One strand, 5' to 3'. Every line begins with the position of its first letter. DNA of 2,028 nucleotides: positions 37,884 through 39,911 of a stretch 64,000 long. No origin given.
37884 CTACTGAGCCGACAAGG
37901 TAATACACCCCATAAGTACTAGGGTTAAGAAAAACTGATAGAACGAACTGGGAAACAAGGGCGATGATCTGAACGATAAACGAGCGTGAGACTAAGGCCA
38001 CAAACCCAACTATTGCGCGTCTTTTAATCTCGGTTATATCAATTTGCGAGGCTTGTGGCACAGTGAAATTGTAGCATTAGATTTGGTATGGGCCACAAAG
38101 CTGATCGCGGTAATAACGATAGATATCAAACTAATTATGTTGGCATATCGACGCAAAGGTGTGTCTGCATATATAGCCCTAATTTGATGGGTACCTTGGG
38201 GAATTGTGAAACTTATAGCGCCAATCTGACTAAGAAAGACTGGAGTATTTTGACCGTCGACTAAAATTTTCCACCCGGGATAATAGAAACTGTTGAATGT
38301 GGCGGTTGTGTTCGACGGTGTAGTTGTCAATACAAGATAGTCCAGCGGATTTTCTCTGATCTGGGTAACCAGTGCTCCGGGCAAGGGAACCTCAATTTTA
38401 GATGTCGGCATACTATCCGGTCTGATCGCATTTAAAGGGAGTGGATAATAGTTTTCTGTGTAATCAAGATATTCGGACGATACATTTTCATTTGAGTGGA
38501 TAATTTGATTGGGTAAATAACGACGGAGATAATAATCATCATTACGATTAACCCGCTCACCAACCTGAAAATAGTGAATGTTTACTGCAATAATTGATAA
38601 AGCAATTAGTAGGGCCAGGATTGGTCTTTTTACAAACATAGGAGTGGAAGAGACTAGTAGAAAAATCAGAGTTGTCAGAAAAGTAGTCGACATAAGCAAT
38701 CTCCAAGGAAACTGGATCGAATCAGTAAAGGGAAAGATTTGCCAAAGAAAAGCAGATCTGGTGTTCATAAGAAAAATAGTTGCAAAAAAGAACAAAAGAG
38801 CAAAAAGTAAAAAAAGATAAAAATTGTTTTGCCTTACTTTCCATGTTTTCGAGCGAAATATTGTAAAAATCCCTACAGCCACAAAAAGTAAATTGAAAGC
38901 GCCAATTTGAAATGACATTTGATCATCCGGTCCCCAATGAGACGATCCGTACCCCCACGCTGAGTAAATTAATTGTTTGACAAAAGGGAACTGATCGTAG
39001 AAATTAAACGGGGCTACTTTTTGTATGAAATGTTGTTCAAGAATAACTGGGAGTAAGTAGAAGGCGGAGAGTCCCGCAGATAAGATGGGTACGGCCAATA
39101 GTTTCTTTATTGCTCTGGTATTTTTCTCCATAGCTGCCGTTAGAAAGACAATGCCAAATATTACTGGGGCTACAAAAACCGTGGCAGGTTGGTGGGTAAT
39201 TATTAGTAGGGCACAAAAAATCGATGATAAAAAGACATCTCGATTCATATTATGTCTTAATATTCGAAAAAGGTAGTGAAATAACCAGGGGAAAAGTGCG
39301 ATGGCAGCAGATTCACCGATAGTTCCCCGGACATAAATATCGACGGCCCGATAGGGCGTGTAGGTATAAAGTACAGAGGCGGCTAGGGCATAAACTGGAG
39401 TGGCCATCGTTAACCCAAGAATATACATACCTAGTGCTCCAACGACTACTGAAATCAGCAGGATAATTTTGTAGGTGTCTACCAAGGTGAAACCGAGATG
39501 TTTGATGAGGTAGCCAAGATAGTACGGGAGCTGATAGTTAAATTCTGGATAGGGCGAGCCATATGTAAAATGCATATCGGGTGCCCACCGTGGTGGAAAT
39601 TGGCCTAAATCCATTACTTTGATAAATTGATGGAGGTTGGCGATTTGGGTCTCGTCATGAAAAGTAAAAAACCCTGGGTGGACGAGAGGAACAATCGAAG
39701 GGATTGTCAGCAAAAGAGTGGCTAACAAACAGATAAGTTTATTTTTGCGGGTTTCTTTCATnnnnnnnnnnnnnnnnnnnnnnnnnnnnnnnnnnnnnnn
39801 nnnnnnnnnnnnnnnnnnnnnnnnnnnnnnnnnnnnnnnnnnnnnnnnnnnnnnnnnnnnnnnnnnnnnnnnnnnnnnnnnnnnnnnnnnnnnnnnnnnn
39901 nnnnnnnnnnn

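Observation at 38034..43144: Three tandem, translationally overlapping paralogs of an uncharacterised ~570 aa membrane family (plus a fourth copy at 6317..7981)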

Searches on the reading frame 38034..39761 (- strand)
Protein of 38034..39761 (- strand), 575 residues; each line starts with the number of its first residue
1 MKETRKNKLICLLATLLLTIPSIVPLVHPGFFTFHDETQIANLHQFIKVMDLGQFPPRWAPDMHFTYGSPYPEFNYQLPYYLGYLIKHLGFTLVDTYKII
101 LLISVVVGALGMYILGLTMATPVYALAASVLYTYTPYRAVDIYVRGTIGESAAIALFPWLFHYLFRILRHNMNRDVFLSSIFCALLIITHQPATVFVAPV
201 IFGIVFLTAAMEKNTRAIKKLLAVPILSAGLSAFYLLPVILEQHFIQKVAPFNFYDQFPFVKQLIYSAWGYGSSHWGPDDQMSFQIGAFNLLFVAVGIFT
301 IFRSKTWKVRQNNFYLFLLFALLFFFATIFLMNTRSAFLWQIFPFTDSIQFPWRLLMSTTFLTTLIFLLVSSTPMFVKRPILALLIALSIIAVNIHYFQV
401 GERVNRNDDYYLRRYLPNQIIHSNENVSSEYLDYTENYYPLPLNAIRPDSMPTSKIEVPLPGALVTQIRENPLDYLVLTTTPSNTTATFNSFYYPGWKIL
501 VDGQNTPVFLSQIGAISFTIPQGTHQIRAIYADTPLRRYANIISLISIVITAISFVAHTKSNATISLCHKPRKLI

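Call 4: search_protein_families(library=pfam, proteins=[window:38034-39761:-], max_evalue=0.01)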
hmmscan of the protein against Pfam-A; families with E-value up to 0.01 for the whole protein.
window:38034-39761:- (575 aa): 2 families
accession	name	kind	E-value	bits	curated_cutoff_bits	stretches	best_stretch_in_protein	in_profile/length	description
PF10131.15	PTPS_related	-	4.2e-12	45.8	26.4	1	78-393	7-301/621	6-pyruvoyl-tetrahydropterin synthase related domain; membrane protein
PF09586.16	YfhO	-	0.0045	15.8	28.5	1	482-532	774-824/835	Bacterial membrane protein YfhO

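Call 14: search_protein_families(library=ncbifam, proteins=[window:38034-39761:-], max_evalue=0.01)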
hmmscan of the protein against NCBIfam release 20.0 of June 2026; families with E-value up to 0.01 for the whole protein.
window:38034-39761:- (575 aa): 0 families

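Call 61: list_cluster_members(proteins=[P0121, P0001, window:38034-39761:-, window:39739-41412:-, window:6317-7981:-])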
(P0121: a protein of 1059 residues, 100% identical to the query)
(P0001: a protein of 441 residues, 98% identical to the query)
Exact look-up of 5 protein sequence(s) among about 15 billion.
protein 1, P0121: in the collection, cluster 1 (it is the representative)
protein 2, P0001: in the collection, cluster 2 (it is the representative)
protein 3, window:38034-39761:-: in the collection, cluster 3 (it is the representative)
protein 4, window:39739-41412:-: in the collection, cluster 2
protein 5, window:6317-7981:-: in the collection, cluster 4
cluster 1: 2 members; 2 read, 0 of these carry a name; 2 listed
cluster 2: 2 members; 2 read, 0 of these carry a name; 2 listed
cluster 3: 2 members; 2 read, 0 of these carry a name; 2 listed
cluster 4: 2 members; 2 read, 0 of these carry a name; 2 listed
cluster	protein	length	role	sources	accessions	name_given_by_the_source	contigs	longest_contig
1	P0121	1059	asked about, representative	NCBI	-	-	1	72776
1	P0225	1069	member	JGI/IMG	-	-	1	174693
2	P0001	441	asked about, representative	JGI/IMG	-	-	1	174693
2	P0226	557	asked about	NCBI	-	-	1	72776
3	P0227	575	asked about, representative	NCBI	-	-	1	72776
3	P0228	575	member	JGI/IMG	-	-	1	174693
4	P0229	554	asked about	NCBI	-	-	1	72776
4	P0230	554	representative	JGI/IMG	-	-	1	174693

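Call 62: find_encoding_contigs(protein=window:38034-39761:-, flank=500, max_places=3)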
Protein window:38034-39761:- (575 aa): no gene with exactly this product is on record in the collection.
